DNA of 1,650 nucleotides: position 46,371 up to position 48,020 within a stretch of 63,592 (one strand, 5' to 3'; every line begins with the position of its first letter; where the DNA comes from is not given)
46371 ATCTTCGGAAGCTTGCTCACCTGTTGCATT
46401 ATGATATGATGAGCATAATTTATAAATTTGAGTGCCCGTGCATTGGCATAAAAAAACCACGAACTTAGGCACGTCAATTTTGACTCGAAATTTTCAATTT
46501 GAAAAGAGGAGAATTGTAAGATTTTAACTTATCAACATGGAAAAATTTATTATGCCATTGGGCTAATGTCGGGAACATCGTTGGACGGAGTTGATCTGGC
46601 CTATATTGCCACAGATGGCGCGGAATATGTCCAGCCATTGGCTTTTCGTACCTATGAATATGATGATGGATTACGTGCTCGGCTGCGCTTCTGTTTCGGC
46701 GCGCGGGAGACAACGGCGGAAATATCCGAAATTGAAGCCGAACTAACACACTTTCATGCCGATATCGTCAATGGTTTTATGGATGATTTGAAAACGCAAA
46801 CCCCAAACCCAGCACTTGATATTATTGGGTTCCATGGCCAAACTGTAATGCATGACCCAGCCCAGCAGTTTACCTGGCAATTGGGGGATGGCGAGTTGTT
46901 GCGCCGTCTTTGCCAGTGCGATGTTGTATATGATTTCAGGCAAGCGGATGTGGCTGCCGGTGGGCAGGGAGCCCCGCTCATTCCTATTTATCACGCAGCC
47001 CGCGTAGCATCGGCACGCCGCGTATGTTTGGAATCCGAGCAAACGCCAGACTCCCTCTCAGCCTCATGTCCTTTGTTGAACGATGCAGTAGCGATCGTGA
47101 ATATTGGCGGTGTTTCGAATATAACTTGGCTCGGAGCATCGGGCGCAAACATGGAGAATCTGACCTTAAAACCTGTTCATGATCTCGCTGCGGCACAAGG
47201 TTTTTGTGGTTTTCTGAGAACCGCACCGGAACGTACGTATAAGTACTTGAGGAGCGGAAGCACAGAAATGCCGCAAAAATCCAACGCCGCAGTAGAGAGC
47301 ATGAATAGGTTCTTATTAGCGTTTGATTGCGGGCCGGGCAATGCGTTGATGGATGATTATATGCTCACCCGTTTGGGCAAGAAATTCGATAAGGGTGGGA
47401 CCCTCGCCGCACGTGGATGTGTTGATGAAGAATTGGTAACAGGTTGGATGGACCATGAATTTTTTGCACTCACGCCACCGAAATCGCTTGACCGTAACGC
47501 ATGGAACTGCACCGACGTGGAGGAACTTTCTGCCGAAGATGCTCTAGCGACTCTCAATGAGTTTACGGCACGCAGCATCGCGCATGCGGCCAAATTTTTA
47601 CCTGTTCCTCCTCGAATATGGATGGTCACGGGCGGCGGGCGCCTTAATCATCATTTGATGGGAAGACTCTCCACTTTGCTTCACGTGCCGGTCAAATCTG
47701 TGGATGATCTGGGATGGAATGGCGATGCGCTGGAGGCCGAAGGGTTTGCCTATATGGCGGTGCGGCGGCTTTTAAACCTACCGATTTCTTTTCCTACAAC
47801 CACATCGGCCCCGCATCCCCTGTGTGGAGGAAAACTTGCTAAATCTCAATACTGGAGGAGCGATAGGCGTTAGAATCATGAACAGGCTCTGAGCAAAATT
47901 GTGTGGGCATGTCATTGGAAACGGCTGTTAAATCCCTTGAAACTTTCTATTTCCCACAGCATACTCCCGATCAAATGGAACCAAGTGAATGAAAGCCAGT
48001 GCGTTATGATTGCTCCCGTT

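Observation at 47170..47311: A 142-bp MITE is inserted in-frame inside anmK and leaves the reading frame open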

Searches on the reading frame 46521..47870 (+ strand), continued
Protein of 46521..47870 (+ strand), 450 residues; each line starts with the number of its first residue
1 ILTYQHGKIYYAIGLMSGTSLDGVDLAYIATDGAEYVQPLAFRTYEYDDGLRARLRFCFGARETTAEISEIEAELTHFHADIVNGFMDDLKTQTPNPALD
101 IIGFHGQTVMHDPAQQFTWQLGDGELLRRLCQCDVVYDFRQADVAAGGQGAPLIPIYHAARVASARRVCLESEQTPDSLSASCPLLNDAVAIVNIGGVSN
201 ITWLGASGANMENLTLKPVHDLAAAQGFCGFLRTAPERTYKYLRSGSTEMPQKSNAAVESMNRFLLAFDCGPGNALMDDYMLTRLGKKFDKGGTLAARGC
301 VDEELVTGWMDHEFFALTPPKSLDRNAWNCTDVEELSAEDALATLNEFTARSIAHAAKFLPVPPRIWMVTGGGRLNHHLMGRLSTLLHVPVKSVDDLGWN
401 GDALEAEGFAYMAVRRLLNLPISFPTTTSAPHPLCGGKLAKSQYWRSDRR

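Call 64: fold_search(model_id=the predicted structure, library=pdb)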
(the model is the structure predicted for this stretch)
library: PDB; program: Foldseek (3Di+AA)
matches with E <= 10: 812; with E <= 0.001: 99
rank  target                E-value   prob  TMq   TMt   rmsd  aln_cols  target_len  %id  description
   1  3qbw_B                1.9e-32  1.00  0.73  0.91   2.6       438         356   32  Crystal structure of pseudomonas aeruginosa 1,6-anhydro-n-actetylmuramic acid kinase (ANMK) bound to adenosine diphosp (released 2011-02-02)
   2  3qbx_B                3.1e-32  1.00  0.72  0.88   3.6       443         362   32  Crystal structure of pseudomonas aeruginosa 1,6-anhydro-n-actetylmuramic acid kinase (ANMK) bound to 1,6-anhydro-n-act (released 2011-02-02)
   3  3qbx_A                9.9e-32  1.00  0.71  0.90   3.0       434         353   33  Crystal structure of pseudomonas aeruginosa 1,6-anhydro-n-actetylmuramic acid kinase (ANMK) bound to 1,6-anhydro-n-act (released 2011-02-02)
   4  3qbw_A                1.8e-30  1.00  0.69  0.89   2.9       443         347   32  Crystal structure of pseudomonas aeruginosa 1,6-anhydro-n-actetylmuramic acid kinase (ANMK) bound to adenosine diphosp (released 2011-02-02)
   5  8bre_A                2.2e-30  1.00  0.71  0.88   3.7       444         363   32  1,6-anhydro-n-actetylmuramic acid kinase (AnmK) (released 2023-09-20)
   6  4mo5_D                3.2e-30  1.00  0.62  0.77   6.2       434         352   31  Crystal structure of AnmK bound to AMPPCP and anhMurNAc (released 2014-01-01)
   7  8cp9_B                3.8e-30  1.00  0.70  0.88   3.6       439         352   31  1,6-anhydro-n-actetylmuramic acid kinase (AnmK)in complex with non-hydrolyzable AMPPNP. (released 2023-09-20)
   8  3cqy_B                3.8e-30  1.00  0.72  0.87   3.3       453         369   28  Crystal structure of a functionally unknown protein (SO_1313) from Shewanella oneidensis MR-1 (released 2008-04-22)
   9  3cqy_A                4.3e-30  1.00  0.72  0.87   3.2       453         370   28  Crystal structure of a functionally unknown protein (SO_1313) from Shewanella oneidensis MR-1 (released 2008-04-22)
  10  4mo4_D                6.7e-30  1.00  0.61  0.75   6.4       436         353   31  Crystal structure of AnmK bound to AMPPCP (released 2014-01-01)
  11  4mo5_B                1.1e-29  1.00  0.64  0.81   5.3       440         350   30  Crystal structure of AnmK bound to AMPPCP and anhMurNAc (released 2014-01-01)
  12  8bre_B                1.4e-29  1.00  0.69  0.88   3.7       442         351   31  1,6-anhydro-n-actetylmuramic acid kinase (AnmK) (released 2023-09-20)
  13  4mo5_C                1.8e-29  1.00  0.59  0.73   6.1       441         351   30  Crystal structure of AnmK bound to AMPPCP and anhMurNAc (released 2014-01-01)
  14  4mo5_A                3.9e-29  1.00  0.60  0.76   5.4       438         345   30  Crystal structure of AnmK bound to AMPPCP and anhMurNAc (released 2014-01-01)
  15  4mo4_C                4.4e-29  1.00  0.59  0.73   6.2       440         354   31  Crystal structure of AnmK bound to AMPPCP (released 2014-01-01)
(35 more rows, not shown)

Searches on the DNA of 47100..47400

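Call 46: search_rna_families(source=window, start=47100, end=47400, threshold=evalue, max_evalue=10)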
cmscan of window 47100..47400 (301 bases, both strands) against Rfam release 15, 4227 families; matches with E-value up to 10: 0.
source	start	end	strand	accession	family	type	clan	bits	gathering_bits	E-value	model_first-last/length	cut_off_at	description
